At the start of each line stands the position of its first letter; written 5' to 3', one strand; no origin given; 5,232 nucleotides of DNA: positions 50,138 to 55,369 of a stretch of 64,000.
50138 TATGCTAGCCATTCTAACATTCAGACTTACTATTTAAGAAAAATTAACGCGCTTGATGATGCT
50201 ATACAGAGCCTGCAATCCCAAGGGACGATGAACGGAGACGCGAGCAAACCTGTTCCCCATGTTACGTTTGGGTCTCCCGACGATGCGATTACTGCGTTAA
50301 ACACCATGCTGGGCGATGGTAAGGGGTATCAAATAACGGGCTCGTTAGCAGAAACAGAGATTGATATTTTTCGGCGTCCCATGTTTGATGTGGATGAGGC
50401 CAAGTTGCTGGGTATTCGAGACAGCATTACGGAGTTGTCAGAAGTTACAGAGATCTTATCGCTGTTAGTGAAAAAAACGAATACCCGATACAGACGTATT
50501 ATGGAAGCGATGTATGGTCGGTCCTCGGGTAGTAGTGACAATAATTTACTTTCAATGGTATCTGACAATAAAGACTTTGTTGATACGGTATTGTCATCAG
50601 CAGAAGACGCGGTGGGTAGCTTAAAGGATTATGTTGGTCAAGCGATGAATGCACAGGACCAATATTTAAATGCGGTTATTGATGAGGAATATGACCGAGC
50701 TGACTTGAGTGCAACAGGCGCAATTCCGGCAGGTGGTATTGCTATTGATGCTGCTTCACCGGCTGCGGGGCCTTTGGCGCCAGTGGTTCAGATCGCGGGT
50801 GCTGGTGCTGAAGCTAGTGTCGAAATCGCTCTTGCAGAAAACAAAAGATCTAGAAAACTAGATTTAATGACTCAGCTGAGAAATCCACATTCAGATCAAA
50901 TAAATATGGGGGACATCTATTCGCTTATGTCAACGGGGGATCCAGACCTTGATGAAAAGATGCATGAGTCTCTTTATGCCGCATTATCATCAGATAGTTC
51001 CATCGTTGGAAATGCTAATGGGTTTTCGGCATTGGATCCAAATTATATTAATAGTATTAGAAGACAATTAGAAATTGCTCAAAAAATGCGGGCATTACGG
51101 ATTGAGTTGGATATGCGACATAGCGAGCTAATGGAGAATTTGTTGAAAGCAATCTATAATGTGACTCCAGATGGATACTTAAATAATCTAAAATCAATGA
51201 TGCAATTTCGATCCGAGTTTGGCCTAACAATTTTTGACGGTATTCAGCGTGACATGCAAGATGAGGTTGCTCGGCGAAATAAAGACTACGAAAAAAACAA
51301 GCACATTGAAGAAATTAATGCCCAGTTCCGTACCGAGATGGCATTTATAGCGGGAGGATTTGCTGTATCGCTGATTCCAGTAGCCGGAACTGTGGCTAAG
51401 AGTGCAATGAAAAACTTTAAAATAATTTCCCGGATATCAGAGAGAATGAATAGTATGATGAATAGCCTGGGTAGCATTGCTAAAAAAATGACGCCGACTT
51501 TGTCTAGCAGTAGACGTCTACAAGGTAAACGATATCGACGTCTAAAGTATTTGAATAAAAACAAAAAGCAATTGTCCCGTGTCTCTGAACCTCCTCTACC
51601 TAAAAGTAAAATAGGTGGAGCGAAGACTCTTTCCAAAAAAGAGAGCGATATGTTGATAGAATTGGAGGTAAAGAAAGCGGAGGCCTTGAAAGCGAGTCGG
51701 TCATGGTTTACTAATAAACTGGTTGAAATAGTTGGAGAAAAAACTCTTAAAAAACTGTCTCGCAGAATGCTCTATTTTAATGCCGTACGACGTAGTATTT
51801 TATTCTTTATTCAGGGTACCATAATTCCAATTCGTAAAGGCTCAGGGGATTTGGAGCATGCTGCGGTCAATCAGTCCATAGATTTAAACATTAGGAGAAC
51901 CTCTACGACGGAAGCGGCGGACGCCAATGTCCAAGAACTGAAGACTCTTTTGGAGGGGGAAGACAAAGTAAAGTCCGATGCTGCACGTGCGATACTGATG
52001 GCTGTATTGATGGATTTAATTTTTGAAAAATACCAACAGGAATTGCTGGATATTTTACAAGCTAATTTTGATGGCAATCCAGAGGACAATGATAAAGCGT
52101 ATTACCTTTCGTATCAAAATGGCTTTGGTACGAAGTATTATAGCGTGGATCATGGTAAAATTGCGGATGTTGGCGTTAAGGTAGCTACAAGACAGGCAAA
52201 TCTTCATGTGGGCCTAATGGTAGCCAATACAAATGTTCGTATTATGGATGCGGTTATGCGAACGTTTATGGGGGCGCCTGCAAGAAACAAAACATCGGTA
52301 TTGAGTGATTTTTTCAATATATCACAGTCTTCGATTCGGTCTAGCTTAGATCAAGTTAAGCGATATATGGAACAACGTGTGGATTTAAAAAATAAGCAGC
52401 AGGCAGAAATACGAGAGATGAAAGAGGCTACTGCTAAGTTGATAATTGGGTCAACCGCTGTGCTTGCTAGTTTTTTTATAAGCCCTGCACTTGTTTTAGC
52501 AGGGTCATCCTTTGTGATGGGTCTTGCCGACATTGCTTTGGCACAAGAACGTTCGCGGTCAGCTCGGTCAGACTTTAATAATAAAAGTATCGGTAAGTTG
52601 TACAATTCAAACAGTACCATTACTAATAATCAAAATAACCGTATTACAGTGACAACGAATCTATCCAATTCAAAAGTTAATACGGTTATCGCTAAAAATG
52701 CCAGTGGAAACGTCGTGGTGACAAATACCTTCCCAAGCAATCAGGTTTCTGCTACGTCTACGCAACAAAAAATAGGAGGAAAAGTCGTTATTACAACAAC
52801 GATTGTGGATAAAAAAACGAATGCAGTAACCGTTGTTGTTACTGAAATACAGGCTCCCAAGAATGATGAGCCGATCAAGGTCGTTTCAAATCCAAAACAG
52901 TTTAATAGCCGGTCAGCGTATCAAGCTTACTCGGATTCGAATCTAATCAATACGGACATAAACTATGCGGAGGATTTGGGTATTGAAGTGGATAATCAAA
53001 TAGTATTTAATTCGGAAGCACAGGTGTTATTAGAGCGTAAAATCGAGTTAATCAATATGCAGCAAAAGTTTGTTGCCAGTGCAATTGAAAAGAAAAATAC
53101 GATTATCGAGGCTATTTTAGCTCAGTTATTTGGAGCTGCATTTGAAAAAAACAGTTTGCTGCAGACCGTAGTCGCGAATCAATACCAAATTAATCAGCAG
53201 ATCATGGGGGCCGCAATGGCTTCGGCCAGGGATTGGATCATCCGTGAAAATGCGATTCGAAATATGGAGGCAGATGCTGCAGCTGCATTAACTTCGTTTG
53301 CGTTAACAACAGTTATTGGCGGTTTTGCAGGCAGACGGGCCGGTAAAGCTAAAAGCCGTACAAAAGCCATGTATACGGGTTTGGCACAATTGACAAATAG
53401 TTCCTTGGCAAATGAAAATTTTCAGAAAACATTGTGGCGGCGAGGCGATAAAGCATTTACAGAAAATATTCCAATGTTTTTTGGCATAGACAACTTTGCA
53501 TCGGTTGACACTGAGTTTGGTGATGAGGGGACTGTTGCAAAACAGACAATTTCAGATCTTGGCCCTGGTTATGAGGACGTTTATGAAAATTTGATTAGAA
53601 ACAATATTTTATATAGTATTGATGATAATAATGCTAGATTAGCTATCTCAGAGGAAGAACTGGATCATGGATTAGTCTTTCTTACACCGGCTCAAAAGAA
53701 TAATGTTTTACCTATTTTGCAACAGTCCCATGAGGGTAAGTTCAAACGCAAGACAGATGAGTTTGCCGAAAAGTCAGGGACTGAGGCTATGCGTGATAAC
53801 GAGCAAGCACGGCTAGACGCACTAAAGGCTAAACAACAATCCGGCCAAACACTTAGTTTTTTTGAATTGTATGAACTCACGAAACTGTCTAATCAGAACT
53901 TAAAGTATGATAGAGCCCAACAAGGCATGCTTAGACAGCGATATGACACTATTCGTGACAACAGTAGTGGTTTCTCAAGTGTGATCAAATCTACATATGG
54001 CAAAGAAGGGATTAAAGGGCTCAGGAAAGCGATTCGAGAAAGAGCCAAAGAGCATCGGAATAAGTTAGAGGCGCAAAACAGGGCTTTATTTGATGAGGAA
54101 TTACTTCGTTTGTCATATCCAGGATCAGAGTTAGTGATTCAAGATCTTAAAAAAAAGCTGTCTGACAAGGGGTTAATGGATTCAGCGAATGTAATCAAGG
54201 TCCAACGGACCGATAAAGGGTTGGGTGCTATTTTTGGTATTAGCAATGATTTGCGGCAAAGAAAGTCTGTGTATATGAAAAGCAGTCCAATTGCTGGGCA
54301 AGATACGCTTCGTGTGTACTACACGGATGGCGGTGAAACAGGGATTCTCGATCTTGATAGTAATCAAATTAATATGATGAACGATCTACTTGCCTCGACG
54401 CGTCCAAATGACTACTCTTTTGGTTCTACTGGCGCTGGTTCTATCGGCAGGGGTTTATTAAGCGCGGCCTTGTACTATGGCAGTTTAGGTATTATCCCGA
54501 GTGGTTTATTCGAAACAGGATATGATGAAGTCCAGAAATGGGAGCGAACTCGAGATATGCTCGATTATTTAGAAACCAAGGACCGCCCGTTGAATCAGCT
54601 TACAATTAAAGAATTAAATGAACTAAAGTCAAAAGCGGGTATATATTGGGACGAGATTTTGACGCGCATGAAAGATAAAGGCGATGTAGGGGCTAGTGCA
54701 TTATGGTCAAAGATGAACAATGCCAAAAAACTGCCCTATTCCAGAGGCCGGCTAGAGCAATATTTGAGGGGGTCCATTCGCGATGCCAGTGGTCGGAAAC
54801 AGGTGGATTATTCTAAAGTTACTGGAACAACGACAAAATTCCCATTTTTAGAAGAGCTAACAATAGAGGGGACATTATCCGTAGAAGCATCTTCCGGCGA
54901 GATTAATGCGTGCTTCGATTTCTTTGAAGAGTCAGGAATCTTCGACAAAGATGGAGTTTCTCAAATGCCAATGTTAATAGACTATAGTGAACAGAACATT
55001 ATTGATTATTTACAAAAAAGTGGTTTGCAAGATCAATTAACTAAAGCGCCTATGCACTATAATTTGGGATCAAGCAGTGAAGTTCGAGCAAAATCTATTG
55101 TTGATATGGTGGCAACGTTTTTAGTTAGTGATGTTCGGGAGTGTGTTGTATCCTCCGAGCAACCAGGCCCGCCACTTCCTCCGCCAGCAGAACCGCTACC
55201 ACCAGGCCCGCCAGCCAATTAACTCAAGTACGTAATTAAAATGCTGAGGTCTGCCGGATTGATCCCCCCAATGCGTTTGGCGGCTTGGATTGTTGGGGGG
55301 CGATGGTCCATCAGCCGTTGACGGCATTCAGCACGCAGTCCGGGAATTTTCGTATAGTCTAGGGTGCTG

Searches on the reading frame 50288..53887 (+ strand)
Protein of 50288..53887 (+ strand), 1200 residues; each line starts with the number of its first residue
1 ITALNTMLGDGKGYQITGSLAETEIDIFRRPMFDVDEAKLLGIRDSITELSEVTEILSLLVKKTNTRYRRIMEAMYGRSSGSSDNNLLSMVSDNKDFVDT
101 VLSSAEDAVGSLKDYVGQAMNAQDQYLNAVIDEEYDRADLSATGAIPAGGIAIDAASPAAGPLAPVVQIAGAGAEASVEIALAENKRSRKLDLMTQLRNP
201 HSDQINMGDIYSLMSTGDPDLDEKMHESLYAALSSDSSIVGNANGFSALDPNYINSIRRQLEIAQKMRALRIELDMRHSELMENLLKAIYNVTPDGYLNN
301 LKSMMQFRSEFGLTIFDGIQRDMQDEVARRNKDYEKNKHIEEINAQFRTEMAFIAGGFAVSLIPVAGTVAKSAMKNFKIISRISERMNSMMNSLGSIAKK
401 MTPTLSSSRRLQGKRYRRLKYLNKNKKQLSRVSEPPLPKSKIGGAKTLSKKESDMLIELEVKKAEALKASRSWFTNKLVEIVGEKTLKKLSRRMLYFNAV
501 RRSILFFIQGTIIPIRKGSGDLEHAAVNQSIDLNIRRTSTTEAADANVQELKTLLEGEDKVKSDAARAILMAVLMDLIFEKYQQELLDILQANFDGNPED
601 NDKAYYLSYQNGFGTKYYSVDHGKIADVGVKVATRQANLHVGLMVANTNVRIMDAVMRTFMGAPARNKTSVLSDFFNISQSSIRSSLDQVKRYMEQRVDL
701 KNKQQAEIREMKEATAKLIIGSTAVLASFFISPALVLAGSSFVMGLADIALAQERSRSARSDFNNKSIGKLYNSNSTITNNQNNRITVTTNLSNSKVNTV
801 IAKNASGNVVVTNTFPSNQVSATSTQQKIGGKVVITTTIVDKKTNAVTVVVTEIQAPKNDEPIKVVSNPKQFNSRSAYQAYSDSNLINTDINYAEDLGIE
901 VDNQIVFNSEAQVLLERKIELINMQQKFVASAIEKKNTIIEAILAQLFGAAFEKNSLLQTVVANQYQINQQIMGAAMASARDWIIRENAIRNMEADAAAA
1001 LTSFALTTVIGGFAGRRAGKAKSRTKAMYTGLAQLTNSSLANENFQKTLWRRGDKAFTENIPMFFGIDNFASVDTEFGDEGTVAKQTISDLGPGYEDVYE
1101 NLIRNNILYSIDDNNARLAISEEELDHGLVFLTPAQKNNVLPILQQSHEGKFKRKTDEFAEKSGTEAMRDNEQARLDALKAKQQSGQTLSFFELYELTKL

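Call 56: search_protein_representatives(protein=window:50288-53887:+)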
Query: 1200 residues. Proteins with E-value up to 0.001 (for the whole library): 8; up to 1e-10: 4; up to 1e-30: 4. The best 8 are listed.
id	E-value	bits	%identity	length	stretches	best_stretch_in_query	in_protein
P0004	1.5e-177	609.5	50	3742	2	7-401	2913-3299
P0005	9.6e-84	299.0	45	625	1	13-356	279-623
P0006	1.1e-60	222.7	29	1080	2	681-1091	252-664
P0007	1.2e-54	202.7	65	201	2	639-799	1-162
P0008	7.3e-09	51.1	56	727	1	1055-1148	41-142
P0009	4.5e-07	45.2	49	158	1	1070-1144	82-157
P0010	1.4e-06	43.5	69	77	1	1079-1129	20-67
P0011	1.1e-05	40.6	59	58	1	1102-1152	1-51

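Call 58: find_encoding_contigs(protein=P0004, flank=10000)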
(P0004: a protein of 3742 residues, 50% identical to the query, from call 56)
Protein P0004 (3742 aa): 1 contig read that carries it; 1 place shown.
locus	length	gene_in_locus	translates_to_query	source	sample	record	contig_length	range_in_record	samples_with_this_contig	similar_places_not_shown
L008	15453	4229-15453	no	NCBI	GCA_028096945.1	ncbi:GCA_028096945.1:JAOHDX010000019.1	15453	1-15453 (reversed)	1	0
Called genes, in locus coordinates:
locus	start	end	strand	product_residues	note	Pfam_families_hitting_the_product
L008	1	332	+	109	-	?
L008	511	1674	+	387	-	PF00291:PALP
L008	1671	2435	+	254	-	PF00290:Trp_syntA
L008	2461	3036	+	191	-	PF05198:IF3_N, PF00707:IF3_C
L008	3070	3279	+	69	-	PF01632:Ribosomal_L35p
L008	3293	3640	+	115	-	PF00453:Ribosomal_L20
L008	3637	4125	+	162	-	PF02577:BFN_dom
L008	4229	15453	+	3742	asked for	?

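Call 62: find_encoding_contigs(protein=P0008, flank=8000, max_places=3)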
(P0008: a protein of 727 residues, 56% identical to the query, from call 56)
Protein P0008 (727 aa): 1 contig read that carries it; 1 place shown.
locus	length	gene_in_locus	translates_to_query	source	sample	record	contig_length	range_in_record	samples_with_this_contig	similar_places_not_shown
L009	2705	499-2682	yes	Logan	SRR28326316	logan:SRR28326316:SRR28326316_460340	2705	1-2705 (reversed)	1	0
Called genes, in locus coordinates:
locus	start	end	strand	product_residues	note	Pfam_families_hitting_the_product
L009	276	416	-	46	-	-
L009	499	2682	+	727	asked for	-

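Call 63: find_encoding_contigs(protein=P0005, flank=8000, max_places=3)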
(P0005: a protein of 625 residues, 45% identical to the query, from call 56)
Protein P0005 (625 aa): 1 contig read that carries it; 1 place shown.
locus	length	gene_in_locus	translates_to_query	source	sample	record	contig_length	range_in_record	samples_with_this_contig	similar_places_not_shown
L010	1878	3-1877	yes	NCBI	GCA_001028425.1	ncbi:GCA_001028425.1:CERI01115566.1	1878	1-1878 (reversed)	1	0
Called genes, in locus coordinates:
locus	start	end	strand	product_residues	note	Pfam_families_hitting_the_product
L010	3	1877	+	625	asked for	?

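Call 90: search_protein_families(library=pfam, proteins=[P0008, P0006, P0005, P0009, P0010], max_evalue=0.01)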
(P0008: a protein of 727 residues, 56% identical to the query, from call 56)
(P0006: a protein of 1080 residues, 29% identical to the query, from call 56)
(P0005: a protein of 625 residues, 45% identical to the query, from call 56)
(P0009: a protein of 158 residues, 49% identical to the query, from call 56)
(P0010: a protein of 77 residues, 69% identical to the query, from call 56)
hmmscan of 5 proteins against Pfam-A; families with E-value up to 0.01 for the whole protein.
P0008 (727 aa): 0 families

P0006 (1080 aa): 0 families

P0005 (625 aa): 1 family
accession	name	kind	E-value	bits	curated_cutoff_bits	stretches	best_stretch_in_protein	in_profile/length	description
PF11214.13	Med2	-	0.0066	17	26.8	0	350-392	39-81/100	Mediator complex subunit 2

P0009 (158 aa): 0 families

P0010 (77 aa): 0 families

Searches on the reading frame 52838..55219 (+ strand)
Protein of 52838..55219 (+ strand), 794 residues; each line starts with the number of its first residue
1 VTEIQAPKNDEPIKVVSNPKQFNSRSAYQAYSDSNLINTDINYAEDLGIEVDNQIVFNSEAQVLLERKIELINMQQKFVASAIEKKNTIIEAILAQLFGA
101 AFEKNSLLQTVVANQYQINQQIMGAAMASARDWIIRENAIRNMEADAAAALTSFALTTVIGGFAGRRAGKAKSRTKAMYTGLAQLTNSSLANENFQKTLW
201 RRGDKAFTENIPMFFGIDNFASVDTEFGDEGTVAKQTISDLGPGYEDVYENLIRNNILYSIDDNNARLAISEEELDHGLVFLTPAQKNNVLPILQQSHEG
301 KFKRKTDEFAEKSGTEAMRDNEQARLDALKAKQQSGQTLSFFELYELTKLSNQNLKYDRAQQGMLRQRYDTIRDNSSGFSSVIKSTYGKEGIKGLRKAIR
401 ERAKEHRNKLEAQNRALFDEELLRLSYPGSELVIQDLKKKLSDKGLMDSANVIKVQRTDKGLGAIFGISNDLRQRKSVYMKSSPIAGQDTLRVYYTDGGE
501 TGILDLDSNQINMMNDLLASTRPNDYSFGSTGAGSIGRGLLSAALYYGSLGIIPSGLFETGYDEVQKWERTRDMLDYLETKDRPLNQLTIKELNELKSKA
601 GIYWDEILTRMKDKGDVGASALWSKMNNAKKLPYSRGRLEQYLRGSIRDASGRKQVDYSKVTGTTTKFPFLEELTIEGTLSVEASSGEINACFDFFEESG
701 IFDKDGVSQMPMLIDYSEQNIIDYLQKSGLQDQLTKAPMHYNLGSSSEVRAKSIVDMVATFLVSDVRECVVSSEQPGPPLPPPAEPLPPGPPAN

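Call 82: predict_structure(alignment_id=A3)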
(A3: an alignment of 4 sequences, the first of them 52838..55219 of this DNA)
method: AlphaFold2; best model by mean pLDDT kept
length: 794 residues; sequences in the alignment: 4
mean_pLDDT: 35.5   pTM: 0.21
mean pLDDT of the five models: 35.5, 34.4, 33.9, 32.7, 32.2
residues with pLDDT >= 90: 0; 70-90: 0; 50-70: 56; < 50: 738
segments of 3 or more residues with pLDDT < 50: 1-52, 78-80, 82-84, 86-326, 328-330, 332-572, 589-592, 601-603, 613-794
pLDDT, mean of each block of 10 residues (from residue 1): 32 33 32 35 41 53 58 52 46 37 30 30 27 28 28 27 29 29 28 30 29 29 31 37 40 30 35 39 41 35 34 37 47 40 36 37 31 29 36 41 40 34 30 32 31 26 28 27 29 30 32 30 29 29 32 30 39 53 51 51 51 47 44 38 40 39 36 36 38 38 31 29 36 32 32 33 30 34 40 32
secondary structure, 60 per line:
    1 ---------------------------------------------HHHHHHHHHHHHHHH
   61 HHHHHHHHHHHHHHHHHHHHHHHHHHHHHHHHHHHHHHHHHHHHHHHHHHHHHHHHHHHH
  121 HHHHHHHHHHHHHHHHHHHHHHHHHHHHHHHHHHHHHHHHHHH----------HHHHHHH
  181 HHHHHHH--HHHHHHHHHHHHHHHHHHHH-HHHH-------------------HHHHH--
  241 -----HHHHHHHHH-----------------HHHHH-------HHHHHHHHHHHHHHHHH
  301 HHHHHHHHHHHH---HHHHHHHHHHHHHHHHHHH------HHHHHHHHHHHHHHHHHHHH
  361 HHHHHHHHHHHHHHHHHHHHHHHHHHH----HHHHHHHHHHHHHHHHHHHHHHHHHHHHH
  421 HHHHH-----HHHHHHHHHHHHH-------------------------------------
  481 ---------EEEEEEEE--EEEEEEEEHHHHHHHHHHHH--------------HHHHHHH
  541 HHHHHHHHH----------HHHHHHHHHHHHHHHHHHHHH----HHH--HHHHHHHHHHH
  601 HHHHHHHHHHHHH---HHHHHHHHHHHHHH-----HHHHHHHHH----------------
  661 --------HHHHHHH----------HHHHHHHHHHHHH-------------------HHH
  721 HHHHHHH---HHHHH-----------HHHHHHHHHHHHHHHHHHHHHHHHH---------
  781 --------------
elements in order (helices of 4 or more, strands of 3 or more residues): H46-163 H174-187 H190-209 H211-214 H234-238 H246-254 H272-276 H284-312 H316-334 H341-387 H392-425 H431-443 E490-497 E500-507 H508-519 H534-549 H560-580 H590-613 H617-630 H636-644 H669-675 H686-698 H718-727 H731-735 H747-771

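Call 86: find_related_loci(query=A3, collection=viral_contigs, flank=5000)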
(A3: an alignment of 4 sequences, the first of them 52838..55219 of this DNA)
Query A3 (794 aa) in viral_contigs; peptide patterns used: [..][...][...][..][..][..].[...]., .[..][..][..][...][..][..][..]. (x = any residue, [..] = any of these).
225 stretches matched a pattern, but none encodes a relative of the query by tblastn (E <= 1e-3).
